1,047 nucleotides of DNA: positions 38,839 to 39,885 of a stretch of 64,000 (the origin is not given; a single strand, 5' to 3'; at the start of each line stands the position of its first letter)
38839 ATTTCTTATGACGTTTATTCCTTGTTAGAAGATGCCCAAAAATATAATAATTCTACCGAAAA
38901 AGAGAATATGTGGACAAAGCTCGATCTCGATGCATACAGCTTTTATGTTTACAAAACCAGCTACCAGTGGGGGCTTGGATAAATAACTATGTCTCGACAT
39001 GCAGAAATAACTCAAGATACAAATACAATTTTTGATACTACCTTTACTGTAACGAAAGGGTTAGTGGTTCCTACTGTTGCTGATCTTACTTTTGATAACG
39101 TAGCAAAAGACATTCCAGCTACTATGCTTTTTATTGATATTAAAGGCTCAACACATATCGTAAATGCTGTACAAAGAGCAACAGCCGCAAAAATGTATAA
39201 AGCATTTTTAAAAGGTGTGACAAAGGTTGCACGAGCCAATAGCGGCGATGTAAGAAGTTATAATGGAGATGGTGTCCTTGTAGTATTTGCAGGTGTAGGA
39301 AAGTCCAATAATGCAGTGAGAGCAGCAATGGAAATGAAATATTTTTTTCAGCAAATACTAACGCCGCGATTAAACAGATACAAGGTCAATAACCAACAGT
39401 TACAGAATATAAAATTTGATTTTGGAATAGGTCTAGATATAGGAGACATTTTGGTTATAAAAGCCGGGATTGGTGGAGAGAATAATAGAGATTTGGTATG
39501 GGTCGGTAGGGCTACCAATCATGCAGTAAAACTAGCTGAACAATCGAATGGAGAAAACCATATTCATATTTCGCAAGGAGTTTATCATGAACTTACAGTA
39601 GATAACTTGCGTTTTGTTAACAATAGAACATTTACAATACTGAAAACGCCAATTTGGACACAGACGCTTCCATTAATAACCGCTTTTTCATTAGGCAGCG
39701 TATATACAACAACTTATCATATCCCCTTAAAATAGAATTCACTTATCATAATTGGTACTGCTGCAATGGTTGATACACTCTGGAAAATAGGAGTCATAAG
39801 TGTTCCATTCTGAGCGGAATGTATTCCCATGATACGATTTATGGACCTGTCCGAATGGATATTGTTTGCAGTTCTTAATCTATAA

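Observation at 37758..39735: Operon of a 4-TM mini-protein plus two paralogous class III nucleotidyl cyclases: a candidate cyclic-nucleotide defence or signalling system (Pycsar-like, but without a cNMP-binding effector domain)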

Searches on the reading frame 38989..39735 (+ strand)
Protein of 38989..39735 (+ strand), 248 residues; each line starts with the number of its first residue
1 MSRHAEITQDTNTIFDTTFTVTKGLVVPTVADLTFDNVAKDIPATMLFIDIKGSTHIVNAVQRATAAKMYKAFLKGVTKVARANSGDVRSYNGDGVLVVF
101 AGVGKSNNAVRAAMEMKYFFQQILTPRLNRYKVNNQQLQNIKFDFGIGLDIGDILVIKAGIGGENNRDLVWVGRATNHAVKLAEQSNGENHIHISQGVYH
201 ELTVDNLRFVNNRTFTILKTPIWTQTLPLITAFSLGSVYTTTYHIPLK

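Call 3: search_protein_families(library=pfam, proteins=[window:38989-39735:+], max_evalue=0.1)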
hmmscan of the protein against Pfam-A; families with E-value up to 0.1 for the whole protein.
window:38989-39735:+ (248 aa): 2 families
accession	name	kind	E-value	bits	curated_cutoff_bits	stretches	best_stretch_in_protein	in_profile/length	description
PF00211.25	Guanylate_cyc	-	1.4e-05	25.2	21.9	1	44-212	9-165/183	Adenylate and Guanylate cyclase catalytic domain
PF05397.17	Med15_fungi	-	0.074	13.7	25.2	0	95-143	51-100/112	Mediator complex subunit 15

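Call 4: search_protein_families(library=padloc, proteins=[window:38989-39735:+], max_evalue=0.1)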
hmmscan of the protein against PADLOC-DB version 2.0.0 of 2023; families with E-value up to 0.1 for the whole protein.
window:38989-39735:+ (248 aa): 14 families
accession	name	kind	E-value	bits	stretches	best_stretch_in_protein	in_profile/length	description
PDLC02367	PycC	-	3.7e-65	217.5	1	1-227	1-209/226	-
PDLC00766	PycC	-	1.6e-53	179.6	1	1-219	1-210/232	Pycsar cyclase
PDLC02369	PycC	-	4.4e-27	93.2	1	37-211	40-200/248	-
PDLC02368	PycC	-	7.1e-27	92.5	1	11-212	13-210/234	-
PDLC00763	PycC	-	1.2e-21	75.3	1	4-208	11-213/268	Pycsar cyclase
PDLC02370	PycC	-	4.9e-14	50.5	1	45-205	83-241/340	-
PDLC00765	PycC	-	7.9e-11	39.7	1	38-205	252-415/477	Pycsar cyclase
PDLC00767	PycC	-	5.3e-10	37.1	1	47-204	96-251/337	Pycsar cyclase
PDLC00764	PycC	-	5.9e-09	33.3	1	44-153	95-204/449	Pycsar cyclase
PDLC00761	PycC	-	1.3e-08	32.1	1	32-206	95-266/438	Pycsar cyclase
PDLC02366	PycC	-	1.4e-08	32.1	1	110-206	115-205/486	-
PDLC00762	PycC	-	6e-07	26.7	1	105-207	118-211/508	Pycsar cyclase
PDLC00734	PycC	-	3.7e-06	24.3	1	44-206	190-348/374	Pycsar cyclase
PDLC04404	PDC-M08B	-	0.011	14.4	1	140-173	13-48/96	-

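Call 13: search_solved_structures(query=window:38989-39735:+, max_evalue=0.01, show_alignments=3)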
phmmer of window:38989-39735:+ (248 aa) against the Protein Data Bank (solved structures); distinct sequences matched with E-value up to 0.01: 11.
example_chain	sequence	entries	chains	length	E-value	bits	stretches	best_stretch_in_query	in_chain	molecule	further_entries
7r65_A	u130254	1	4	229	4e-25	92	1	18-212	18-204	Adenylate/guanylate cyclase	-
8jsz_A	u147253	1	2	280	5.1e-08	36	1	42-202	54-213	uridylate cyclase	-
1wc1_A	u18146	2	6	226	1.4e-07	34.5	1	30-198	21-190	ADENYLATE CYCLASE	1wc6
1wc0_A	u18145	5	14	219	2.4e-06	30.5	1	44-198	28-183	ADENYLATE CYCLASE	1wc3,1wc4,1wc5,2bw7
2w01_A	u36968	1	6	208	3.1e-06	30.1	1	43-215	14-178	ADENYLATE CYCLASE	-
6fht_A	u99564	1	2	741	5.2e-05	26.1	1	43-215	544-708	Bacteriophytochrome,Adenylate cyclase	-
3r5g_A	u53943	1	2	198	0.00052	22.9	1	44-199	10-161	CyaB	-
4wp3_A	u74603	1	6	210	0.0035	20.2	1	38-120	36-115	Ma1120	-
4wp8_A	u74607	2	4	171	0.0058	19.4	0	45-120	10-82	Ma1120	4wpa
4wp9_A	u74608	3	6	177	0.0062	19.3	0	45-120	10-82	Ma1120 | Cyclase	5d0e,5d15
5d0g_A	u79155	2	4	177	0.0082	18.9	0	45-120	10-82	Cyclase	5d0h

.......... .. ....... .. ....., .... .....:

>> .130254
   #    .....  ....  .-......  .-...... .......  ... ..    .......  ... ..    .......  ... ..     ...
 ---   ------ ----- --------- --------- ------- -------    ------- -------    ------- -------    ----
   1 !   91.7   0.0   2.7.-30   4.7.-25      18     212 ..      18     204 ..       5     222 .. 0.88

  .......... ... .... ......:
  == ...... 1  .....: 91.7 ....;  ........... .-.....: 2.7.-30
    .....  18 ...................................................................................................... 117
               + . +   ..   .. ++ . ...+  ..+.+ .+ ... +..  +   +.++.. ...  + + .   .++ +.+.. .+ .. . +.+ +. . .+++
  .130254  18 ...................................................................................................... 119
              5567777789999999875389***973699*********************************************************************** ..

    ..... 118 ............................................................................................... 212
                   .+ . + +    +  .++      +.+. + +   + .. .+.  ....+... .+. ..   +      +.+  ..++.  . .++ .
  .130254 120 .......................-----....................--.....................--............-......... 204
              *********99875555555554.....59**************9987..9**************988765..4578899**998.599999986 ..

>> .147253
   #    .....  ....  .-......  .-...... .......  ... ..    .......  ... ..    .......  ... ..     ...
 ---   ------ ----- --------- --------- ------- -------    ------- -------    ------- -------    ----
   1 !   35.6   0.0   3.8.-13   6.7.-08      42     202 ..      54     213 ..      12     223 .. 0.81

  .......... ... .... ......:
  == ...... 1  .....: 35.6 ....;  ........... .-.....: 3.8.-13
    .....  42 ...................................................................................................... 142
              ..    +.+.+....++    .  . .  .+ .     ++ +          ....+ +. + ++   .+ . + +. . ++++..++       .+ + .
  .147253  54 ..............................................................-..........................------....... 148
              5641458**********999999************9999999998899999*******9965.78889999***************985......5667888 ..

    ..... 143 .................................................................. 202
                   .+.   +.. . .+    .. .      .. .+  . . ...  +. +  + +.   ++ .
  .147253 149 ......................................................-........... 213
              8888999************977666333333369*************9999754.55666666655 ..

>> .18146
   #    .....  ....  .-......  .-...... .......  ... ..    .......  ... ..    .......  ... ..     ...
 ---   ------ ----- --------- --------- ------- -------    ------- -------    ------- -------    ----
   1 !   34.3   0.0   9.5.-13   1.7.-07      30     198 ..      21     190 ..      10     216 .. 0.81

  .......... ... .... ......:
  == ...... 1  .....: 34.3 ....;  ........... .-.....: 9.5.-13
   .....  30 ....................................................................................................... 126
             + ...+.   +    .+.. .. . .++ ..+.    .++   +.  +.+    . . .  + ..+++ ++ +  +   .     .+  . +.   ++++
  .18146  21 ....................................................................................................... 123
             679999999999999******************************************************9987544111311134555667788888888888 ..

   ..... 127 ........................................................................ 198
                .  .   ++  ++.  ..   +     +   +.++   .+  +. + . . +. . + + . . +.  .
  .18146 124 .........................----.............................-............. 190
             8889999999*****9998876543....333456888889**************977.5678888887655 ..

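Call 24: find_homologous_proteins(query=window:38989-39735:+, max_evalue=1e-10)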
Query window:38989-39735:+ (248 aa): 44 proteins with E <= 1e-10 among 269 candidates.
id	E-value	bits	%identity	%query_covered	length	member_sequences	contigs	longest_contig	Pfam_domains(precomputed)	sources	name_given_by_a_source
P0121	1.8e-159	546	100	100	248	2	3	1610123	PF00211.26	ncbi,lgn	-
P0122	4.7e-117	408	74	100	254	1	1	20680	-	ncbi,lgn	-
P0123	2.0e-115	402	73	100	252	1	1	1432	PF00211.26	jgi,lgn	jgi:class 3 adenylate cyclase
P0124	2.8e-98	346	65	85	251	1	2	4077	-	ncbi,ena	-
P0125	1.2e-95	337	63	100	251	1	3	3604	PF00211.26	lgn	-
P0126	5.5e-87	309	59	98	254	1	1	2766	-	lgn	-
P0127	2.3e-85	304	58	98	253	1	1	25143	PF00211.26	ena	-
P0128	2.7e-85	304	57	100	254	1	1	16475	-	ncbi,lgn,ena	-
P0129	4.8e-84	300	58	100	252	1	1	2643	PF00211.26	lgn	-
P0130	1.1e-72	262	53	98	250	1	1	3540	PF00211.26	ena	-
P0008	2.4e-67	245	55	83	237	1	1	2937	PF00211.26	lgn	-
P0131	5.1e-64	234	47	100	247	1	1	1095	PF00211.26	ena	-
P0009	3.0e-63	231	53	84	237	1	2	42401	PF00211.26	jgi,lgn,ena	-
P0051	8.9e-63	230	47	91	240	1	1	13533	PF00211.26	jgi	jgi:class 3 adenylate cyclase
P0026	1.4e-62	229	48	90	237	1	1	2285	PF00211.26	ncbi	-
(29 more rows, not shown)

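Call 25: find_encoding_contigs(protein=P0122, flank=8000, max_places=2)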
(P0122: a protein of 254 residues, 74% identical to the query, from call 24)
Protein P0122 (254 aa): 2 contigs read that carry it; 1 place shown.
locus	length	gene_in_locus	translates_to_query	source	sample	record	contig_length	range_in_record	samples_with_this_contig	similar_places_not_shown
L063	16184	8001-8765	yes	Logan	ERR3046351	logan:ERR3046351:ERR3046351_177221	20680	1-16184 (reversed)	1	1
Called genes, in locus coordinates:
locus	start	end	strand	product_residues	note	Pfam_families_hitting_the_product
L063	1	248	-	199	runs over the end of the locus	-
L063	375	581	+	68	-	PF13560:HTH_31, PF12844:HTH_19, PF01381:HTH_3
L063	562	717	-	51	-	-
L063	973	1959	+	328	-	PF13289:SIR2_2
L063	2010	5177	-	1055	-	PF02384:N6_Mtase, PF07669:Eco57I (weak), PF18135:Type_ISP_C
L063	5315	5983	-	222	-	-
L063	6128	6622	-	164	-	PF06114:Peptidase_M78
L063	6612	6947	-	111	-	PF12844:HTH_19 (weak), PF13560:HTH_31 (weak), PF01381:HTH_3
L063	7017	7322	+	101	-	-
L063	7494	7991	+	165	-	PF18967:PycTM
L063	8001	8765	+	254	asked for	-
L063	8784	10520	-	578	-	PF00239:Resolvase, PF07508:Recombinase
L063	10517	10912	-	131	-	PF00376:MerR, PF13411:MerR_1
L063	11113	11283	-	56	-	-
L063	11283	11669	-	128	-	-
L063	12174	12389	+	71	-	-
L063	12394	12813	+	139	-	-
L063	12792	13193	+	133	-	PF14041:Lipoprotein_21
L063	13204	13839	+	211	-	PF10502:Peptidase_S26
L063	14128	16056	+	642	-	-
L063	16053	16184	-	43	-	?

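Call 26: find_encoding_contigs(protein=P0128, flank=8000, max_places=2)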
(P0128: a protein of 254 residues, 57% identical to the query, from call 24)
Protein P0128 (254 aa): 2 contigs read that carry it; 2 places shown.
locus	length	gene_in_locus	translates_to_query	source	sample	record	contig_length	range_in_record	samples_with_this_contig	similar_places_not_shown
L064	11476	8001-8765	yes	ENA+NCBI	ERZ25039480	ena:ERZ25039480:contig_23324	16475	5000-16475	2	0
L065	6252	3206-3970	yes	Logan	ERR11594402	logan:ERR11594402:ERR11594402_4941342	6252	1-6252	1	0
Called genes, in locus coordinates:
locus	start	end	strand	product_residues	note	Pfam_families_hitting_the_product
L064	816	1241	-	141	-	-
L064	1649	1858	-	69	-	-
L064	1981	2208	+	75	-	PF12844:HTH_19, PF13560:HTH_31, PF13443:HTH_26 (weak), PF01381:HTH_3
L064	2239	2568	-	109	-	PF11171:DUF2958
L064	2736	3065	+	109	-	-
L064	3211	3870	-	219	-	-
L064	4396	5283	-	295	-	PF04492:Phage_rep_O (weak)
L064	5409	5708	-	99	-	-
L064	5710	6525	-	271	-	PF06564:CBP_BcsQ, PF09140:MipZ (faint), PF10609:ParA, PF13614:AAA_31, PF01656:CbiA, PF02374:ArsA_ATPase (weak)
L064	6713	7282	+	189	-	PF18967:PycTM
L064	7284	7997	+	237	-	PF00211:Guanylate_cyc (faint)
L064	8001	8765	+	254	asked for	-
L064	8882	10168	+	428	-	PF13173:AAA_14, PF13635:DUF4143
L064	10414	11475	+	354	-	?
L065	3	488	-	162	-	?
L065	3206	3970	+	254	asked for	-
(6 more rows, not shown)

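Call 27: find_encoding_contigs(protein=P0127, flank=8000, max_places=2)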
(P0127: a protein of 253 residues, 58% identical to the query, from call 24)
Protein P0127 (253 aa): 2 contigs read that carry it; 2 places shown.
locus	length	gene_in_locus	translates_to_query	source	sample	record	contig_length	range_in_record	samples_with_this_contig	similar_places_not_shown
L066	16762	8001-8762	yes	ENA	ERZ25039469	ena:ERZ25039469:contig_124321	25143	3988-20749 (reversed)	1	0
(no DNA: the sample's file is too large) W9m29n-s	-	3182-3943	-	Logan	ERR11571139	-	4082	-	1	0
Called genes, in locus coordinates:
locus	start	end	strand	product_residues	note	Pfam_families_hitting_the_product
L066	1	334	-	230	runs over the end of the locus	-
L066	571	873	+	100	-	-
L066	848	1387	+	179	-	PF13401:AAA_22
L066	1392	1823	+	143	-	-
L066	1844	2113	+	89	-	PF04492:Phage_rep_O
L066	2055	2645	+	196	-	-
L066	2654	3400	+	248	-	PF27146:Y4jL_N (weak)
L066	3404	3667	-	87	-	-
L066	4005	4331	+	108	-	-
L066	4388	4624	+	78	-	PF04255:DUF433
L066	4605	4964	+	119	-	PF18480:DUF5615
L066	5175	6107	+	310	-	PF04471:Mrr_cat, PF22722:NA-iREase1 (weak)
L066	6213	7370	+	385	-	PF04326:SLFN_AlbA_2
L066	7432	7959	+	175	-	PF18967:PycTM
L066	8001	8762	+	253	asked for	PF00211:Guanylate_cyc (weak)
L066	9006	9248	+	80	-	-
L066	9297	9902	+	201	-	PF00239:Resolvase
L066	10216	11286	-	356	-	PF01385:OrfB_IS605, PF07282:Cas12f1-like_TNB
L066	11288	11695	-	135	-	PF01797:Y1_Tnp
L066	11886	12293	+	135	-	PF13701:DDE_Tnp_1_4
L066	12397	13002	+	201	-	PF00376:MerR, PF13411:MerR_1, PF00239:Resolvase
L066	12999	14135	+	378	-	PF12323:HTH_OrfB_IS605, PF01385:OrfB_IS605, PF07282:Cas12f1-like_TNB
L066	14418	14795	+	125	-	-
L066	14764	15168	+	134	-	-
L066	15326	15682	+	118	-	-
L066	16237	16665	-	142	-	-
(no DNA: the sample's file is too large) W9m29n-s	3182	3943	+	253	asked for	PF00211:Guanylate_cyc (weak)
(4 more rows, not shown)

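Call 28: find_encoding_contigs(protein=P0124, flank=5000, max_places=2)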
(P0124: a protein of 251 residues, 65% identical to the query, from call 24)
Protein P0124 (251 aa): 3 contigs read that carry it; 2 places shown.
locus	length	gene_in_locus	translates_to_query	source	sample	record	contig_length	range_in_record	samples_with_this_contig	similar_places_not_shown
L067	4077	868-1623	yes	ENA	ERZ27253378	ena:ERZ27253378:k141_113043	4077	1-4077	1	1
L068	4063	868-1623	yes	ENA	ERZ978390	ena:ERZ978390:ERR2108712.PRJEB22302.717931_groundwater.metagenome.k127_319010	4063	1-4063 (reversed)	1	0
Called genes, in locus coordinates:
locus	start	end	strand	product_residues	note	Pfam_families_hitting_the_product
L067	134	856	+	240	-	PF00211:Guanylate_cyc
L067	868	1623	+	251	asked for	-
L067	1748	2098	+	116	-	-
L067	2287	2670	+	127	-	PF02899:Phage_int_SAM_1, PF13495:Phage_int_SAM_4 (weak)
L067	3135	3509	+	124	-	-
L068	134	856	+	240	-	PF00211:Guanylate_cyc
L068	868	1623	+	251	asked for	-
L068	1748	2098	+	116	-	-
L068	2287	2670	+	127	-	PF02899:Phage_int_SAM_1, PF13495:Phage_int_SAM_4 (weak)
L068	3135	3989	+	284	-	-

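Call 29: find_encoding_contigs(protein=P0125, flank=5000, max_places=2)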
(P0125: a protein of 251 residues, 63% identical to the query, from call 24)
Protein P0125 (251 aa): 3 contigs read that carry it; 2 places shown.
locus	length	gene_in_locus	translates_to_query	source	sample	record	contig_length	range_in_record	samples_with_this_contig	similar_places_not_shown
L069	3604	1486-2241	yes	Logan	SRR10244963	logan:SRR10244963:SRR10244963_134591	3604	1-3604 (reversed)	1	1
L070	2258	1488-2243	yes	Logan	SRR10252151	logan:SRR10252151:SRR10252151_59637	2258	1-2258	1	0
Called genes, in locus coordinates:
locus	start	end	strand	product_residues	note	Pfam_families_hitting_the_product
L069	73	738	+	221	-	PF00717:Peptidase_S24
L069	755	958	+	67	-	-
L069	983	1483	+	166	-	PF18967:PycTM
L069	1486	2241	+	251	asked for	PF00211:Guanylate_cyc (weak)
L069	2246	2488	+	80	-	-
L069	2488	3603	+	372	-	?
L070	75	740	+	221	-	PF00717:Peptidase_S24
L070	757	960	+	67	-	-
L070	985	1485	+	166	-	PF18967:PycTM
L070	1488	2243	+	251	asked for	PF00211:Guanylate_cyc (weak)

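Call 30: find_encoding_contigs(protein=P0126, flank=5000, max_places=2)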
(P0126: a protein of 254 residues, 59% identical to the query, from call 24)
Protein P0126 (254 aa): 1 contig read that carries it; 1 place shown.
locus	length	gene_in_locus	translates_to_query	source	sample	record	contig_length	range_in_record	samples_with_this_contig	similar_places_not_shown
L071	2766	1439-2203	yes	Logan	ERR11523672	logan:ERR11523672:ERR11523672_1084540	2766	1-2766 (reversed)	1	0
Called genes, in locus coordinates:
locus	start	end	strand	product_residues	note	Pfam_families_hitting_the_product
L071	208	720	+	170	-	PF18967:PycTM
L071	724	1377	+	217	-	-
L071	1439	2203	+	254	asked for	-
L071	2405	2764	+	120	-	?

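Call 31: find_encoding_contigs(protein=P0129, flank=5000, max_places=2)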
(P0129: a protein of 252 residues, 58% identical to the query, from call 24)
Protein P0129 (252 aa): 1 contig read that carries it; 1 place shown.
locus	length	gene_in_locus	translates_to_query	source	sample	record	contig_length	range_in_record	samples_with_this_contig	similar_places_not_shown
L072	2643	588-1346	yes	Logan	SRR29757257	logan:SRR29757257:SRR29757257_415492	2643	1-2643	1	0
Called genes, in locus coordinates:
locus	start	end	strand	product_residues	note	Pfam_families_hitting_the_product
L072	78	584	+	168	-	PF18967:PycTM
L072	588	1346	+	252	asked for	PF00211:Guanylate_cyc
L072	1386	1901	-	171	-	-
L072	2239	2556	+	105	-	-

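Call 32: find_encoding_contigs(protein=P0130, flank=5000, max_places=2)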
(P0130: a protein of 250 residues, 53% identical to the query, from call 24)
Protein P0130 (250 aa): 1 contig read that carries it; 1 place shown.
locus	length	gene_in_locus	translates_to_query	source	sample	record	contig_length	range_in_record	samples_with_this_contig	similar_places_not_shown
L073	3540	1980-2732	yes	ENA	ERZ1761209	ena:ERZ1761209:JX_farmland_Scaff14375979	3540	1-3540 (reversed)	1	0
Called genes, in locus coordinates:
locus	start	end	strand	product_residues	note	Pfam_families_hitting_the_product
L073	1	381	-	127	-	?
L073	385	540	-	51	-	-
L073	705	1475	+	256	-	PF00211:Guanylate_cyc (weak)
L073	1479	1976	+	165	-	PF18967:PycTM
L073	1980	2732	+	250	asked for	PF00211:Guanylate_cyc (weak)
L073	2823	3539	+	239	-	?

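Call 64: predict_structure(alignment_id=A3)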
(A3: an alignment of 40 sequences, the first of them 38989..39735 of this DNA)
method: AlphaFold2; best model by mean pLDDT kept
length: 248 residues; sequences in the alignment: 40
mean_pLDDT: 90.6   pTM: 0.89
mean pLDDT of the five models: 90.6, 89.5, 88.7, 87.2, 87.1
residues with pLDDT >= 90: 169; 70-90: 68; 50-70: 11; < 50: 0
segments of 3 or more residues with pLDDT < 50: none
pLDDT, mean of each block of 10 residues (from residue 1): 92 92 94 90 98 79 83 96 95 90 98 98 93 83 94 93 76 95 92 97 96 81 88 77 96
secondary structure, 60 per line:
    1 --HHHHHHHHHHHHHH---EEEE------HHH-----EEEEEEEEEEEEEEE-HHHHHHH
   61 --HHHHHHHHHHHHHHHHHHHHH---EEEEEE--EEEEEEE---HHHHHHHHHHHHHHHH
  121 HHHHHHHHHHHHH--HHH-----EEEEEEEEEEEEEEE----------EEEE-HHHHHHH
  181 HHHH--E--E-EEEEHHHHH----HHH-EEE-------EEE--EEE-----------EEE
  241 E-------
elements in order: H3-16 E20-23 E38-52 H54-60 H63-83 E87-92 E95-101 H105-133 E144-158 E169-172 H174-184 E192-195 H196-200 E209-211 E219-221 E224-226 E238-241
